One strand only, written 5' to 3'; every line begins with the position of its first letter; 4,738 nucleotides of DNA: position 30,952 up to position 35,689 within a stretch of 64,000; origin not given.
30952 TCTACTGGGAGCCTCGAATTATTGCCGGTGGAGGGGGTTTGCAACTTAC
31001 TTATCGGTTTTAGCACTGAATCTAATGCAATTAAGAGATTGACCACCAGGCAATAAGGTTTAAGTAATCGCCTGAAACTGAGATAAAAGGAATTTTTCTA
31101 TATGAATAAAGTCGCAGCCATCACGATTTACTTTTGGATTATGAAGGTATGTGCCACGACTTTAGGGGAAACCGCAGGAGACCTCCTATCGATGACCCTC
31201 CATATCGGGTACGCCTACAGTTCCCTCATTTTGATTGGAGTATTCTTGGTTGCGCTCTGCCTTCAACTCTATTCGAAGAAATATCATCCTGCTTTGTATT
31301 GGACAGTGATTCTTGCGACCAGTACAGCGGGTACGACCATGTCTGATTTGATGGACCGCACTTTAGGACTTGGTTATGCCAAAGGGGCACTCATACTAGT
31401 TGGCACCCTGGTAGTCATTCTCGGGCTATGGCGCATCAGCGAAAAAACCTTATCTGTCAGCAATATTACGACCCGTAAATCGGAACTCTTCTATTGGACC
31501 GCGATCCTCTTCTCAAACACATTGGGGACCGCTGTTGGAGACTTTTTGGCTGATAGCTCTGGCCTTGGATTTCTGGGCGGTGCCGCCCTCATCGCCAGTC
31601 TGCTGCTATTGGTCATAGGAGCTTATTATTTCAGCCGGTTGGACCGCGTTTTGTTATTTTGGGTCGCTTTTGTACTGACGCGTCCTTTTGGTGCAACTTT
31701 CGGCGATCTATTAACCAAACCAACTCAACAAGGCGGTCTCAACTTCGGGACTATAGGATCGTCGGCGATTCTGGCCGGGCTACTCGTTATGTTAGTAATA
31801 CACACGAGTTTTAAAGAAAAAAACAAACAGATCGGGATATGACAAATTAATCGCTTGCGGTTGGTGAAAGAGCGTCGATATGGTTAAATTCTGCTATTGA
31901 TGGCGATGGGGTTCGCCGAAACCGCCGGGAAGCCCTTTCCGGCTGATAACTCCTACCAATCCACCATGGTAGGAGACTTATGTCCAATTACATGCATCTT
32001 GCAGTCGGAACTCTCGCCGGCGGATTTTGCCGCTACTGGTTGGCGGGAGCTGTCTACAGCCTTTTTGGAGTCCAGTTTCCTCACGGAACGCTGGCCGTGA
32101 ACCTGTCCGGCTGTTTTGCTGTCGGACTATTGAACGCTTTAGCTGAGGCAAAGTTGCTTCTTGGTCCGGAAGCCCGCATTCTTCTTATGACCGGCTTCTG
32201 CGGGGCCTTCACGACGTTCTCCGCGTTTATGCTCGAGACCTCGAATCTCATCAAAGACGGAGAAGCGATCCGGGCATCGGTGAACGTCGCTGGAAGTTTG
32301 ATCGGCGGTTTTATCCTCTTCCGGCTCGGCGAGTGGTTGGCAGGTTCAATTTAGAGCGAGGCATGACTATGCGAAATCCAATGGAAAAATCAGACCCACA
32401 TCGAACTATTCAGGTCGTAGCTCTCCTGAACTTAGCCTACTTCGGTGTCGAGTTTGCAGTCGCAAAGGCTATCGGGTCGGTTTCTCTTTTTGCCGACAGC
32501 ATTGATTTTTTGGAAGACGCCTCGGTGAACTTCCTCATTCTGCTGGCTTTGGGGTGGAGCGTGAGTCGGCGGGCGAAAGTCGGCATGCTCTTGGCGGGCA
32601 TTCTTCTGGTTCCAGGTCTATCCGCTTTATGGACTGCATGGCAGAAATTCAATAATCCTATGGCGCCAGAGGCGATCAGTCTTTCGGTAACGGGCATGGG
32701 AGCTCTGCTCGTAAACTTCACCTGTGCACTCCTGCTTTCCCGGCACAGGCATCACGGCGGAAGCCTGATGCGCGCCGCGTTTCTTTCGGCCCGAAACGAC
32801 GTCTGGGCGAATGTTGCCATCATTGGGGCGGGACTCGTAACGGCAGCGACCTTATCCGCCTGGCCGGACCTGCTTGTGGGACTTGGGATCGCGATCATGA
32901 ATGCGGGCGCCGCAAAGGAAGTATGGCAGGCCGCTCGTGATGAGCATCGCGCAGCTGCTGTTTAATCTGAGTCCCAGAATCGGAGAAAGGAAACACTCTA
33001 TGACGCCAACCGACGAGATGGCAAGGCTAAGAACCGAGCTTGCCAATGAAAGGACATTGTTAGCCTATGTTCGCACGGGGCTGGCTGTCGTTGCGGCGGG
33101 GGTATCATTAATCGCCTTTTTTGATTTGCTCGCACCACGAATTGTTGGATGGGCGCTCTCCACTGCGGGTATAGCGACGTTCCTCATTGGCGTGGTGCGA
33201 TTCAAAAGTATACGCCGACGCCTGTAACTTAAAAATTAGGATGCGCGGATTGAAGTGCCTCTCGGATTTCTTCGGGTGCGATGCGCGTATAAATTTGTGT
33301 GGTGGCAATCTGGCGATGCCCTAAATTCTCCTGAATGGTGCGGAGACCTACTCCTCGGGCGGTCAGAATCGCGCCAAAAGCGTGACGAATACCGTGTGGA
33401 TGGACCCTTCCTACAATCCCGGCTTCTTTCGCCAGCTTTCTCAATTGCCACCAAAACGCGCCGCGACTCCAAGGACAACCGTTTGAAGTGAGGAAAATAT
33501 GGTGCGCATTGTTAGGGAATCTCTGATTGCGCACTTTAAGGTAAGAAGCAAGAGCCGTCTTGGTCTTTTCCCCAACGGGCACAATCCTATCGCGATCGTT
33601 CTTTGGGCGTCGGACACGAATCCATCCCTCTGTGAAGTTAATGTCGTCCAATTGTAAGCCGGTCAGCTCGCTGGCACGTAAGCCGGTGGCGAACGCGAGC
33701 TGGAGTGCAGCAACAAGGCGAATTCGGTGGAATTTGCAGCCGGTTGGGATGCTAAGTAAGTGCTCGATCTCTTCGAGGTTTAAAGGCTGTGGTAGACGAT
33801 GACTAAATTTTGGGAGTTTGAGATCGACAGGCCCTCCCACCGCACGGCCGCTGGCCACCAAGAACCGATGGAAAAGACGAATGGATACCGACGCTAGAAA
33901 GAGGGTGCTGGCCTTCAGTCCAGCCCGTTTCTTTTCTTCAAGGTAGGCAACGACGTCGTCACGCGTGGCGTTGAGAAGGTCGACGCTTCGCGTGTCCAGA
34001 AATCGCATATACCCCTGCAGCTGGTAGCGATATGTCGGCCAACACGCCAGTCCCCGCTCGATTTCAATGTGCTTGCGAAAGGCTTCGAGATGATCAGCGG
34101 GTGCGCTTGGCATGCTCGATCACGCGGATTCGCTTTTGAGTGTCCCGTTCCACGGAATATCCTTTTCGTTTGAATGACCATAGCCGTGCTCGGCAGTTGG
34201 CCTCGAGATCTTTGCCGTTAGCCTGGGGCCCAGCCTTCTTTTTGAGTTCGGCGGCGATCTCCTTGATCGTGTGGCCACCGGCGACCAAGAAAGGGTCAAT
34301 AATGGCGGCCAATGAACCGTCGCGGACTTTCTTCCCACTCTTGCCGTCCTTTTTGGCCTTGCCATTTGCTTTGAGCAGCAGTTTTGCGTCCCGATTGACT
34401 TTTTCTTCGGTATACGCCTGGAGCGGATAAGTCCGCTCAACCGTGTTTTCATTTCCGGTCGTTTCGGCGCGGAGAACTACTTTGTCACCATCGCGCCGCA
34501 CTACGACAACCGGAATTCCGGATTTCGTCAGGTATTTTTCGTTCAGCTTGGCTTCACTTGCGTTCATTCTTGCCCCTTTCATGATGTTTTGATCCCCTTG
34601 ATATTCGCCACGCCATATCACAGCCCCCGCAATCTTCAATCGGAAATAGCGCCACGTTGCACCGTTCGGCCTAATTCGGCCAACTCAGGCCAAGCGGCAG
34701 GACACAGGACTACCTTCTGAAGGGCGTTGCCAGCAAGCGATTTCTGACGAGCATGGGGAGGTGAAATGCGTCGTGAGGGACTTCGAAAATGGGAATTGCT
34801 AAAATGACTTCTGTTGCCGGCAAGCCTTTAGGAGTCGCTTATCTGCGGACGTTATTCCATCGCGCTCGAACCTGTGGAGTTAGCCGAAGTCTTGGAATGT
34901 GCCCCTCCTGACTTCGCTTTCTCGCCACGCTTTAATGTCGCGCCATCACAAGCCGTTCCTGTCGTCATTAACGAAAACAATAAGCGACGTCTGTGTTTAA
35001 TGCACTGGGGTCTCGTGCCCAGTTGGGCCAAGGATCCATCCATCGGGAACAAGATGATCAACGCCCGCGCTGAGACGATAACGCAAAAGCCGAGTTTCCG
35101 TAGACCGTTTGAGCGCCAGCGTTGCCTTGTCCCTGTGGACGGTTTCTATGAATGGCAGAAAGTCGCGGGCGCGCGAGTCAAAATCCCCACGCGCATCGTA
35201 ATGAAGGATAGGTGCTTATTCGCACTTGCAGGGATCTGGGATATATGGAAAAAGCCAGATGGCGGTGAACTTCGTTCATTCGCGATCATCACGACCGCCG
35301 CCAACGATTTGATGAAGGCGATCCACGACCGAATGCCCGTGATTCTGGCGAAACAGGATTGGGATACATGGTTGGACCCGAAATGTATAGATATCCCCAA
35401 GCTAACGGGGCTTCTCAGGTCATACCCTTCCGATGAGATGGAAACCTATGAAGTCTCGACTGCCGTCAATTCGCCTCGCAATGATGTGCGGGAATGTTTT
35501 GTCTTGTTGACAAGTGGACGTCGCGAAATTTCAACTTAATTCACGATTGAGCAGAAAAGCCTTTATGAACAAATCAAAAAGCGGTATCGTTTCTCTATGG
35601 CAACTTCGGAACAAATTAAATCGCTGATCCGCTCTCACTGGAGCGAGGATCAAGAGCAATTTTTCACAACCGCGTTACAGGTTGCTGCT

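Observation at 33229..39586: Integrase-associated islet carrying an AAA-ATPase plus S8-subtilase pair resembling the IetAS anti-phage system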

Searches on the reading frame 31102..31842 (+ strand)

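Call 39: search_protein_families(library=pfam, proteins=[window:31102-31842:+], max_evalue=0.001)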
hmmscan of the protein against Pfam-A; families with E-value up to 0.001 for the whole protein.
window:31102-31842:+ (246 aa): 1 family
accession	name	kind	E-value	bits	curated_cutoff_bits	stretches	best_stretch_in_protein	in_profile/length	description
PF03988.17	DUF347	-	5.6e-64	212.6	28.2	4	10-61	1-52/52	Repeat of Unknown Function (DUF347)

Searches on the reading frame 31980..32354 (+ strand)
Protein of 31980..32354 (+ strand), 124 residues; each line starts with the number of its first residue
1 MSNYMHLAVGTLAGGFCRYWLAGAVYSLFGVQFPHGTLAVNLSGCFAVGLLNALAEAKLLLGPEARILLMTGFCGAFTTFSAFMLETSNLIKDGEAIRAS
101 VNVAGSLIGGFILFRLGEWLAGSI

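Call 39: search_protein_families(library=pfam, proteins=[window:31980-32354:+], max_evalue=0.001)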
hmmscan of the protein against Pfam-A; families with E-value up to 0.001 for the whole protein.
window:31980-32354:+ (124 aa): 1 family
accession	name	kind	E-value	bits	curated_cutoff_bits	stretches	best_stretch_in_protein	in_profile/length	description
PF02537.21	CRCB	-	2.4e-25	89.3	32.9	1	7-117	3-102/103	CrcB-like protein, Camphor Resistance (CrcB)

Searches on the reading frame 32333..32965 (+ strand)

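Call 39: search_protein_families(library=pfam, proteins=[window:32333-32965:+], max_evalue=0.001)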
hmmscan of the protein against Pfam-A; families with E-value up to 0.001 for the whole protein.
window:32333-32965:+ (210 aa): 1 family
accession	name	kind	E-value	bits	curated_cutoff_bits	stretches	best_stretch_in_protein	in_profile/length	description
PF01545.26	Cation_efflux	-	1.7e-12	48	26.6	1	27-190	2-182/198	Cation efflux family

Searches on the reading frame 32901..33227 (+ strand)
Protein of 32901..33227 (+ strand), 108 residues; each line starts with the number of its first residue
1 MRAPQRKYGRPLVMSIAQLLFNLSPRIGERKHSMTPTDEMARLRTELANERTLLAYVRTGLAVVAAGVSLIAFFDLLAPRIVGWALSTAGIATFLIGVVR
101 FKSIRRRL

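Call 39: search_protein_families(library=pfam, proteins=[window:32901-33227:+], max_evalue=0.001)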
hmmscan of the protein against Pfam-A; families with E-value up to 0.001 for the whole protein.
window:32901-33227:+ (108 aa): 1 family
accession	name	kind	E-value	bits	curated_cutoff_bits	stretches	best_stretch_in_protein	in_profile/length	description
PF02656.20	DUF202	-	5.3e-13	49.6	23.4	1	44-106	1-67/68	Domain of unknown function (DUF202)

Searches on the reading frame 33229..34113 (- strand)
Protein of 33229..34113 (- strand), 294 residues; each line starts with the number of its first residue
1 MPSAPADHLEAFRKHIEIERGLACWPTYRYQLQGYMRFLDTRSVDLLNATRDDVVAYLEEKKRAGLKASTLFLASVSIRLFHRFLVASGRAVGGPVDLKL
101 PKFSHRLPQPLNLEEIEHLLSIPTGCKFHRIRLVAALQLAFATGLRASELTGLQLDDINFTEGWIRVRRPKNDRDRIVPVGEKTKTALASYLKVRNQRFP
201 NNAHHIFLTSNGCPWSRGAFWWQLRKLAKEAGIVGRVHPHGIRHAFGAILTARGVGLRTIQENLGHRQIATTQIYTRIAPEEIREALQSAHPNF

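Call 3: search_protein_families(library=padloc, proteins=[window:33229-34113:-], max_evalue=0.01)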
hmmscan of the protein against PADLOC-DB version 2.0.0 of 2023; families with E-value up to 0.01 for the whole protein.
window:33229-34113:- (294 aa): 0 families

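Call 4: search_protein_families(library=pfam, proteins=[window:33229-34113:-], max_evalue=0.01)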
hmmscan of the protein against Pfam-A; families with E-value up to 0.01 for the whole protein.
window:33229-34113:- (294 aa): 2 families
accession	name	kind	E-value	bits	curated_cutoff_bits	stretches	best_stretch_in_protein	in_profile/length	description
PF00589.27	Phage_integrase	-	4e-38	131.3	27.1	1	111-281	3-171/172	Phage integrase family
PF02899.23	Phage_int_SAM_1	-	1.3e-10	41.9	22.3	1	9-88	1-82/83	Phage integrase, N-terminal SAM-like domain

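Call 5: search_protein_families(library=ncbifam, proteins=[window:33229-34113:-], max_evalue=0.01)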
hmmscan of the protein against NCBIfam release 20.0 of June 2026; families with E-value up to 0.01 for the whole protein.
window:33229-34113:- (294 aa): 13 families
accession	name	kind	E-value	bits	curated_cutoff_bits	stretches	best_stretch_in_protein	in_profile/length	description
TIGR02225.1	recomb_XerD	equivalog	5.8e-65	219.5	329.6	1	11-292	2-288/290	site-specific tyrosine recombinase XerD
NF001399.0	PRK00283.1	subfamily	7.1e-65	219.2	279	1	6-293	6-298/300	tyrosine recombinase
TIGR02224.1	recomb_XerC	equivalog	1.9e-54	185.1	335.15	1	12-293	3-292/295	tyrosine recombinase XerC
NF040815.2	recomb_XerA_Arch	equivalog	1.4e-48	165.8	220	1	25-285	17-261/263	site-specific tyrosine recombinase/integron integrase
NF002331.0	PRK01287.1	subfamily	1.4e-33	116.4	371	1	77-292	106-326/365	site-specific tyrosine recombinase XerC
TIGR02249.1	integrase_gron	subfamily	1e-26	94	265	2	223-279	245-301/315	integron integrase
NF007370.0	PRK09870.1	subfamily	5.1e-24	85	221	1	112-277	14-178/200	tyrosine-type DNA invertase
NF007371.0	PRK09871.1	subfamily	5.9e-23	81.5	222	1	137-277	32-173/198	tyrosine-type DNA invertase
NF003462.0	PRK05084.1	equivalog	1.4e-22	80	267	1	130-290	194-356/360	tyrosine recombinase XerS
NF011946.0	PRK15417.1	equivalog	3.3e-17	62.7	435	2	224-279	261-316/337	integron integrase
NF040693.1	recomb_GmtY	equivalog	5.8e-10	39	340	1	238-287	392-441/441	gamma-mobile-trio recombinase GmtY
NF002685.0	PRK02436.1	equivalog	2.3e-05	24.4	178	1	130-275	113-243/245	site-specific tyrosine recombinase XerD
NF041502.1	integrase_1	equivalog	0.0018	17.1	350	1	236-284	318-366/484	site-specific integrase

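Call 65: search_protein_families(library=phrogs, proteins=[window:33229-34113:-], max_evalue=0.001)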
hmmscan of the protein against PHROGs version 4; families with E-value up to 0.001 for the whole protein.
window:33229-34113:- (294 aa): 5 families
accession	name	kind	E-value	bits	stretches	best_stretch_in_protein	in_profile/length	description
phrog_1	-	integration and excision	3e-41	143.4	1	43-288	202-445/611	integrase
phrog_216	-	integration and excision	1.2e-34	120.7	1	106-289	51-235/301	integrase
phrog_7685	-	integration and excision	8.3e-09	36.3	1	175-287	128-232/240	integrase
phrog_7269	-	integration and excision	8.1e-06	26.7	1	220-287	13-78/89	integrase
phrog_23271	-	unknown function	1.2e-05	26.2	1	236-286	8-57/67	-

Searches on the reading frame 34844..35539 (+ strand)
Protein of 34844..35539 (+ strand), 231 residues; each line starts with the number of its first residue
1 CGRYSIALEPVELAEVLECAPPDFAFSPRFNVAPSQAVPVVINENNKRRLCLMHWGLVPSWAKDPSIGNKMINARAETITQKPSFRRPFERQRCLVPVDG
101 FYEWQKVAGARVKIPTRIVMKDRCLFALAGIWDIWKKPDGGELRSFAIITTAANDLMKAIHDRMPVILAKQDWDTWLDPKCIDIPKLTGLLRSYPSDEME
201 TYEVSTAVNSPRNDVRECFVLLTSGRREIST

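Call 3: search_protein_families(library=padloc, proteins=[window:34874-35539:+], max_evalue=0.01)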
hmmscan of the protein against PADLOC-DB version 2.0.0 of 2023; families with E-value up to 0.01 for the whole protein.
window:34874-35539:+ (221 aa): 0 families

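Call 4: search_protein_families(library=pfam, proteins=[window:34874-35539:+], max_evalue=0.01)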
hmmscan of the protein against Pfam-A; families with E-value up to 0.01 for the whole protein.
window:34874-35539:+ (221 aa): 1 family
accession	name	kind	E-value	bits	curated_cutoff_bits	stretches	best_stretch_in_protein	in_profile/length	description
PF02586.19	SRAP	-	3.7e-73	246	27.1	1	13-201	26-214/214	SOS response associated peptidase (SRAP)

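Call 5: search_protein_families(library=ncbifam, proteins=[window:34874-35539:+], max_evalue=0.01)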
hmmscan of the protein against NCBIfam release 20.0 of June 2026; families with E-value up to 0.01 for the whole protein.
window:34874-35539:+ (221 aa): 1 family
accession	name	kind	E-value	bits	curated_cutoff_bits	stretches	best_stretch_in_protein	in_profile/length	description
NF007413.0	PRK09951.1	subfamily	5.6e-19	68.4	349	1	18-203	34-213/222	hypothetical protein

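Call 65: search_protein_families(library=phrogs, proteins=[window:34844-35539:+], max_evalue=0.001)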
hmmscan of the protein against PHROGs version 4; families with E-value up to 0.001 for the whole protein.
window:34844-35539:+ (231 aa): 3 families
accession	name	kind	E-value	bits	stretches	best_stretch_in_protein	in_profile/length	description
phrog_1599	-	unknown function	4.3e-66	223.6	1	1-218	2-221/225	-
phrog_31689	-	unknown function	2.3e-08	35.2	1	6-89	8-86/92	-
phrog_20165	-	unknown function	4.9e-06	27.4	1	148-214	2-69/78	-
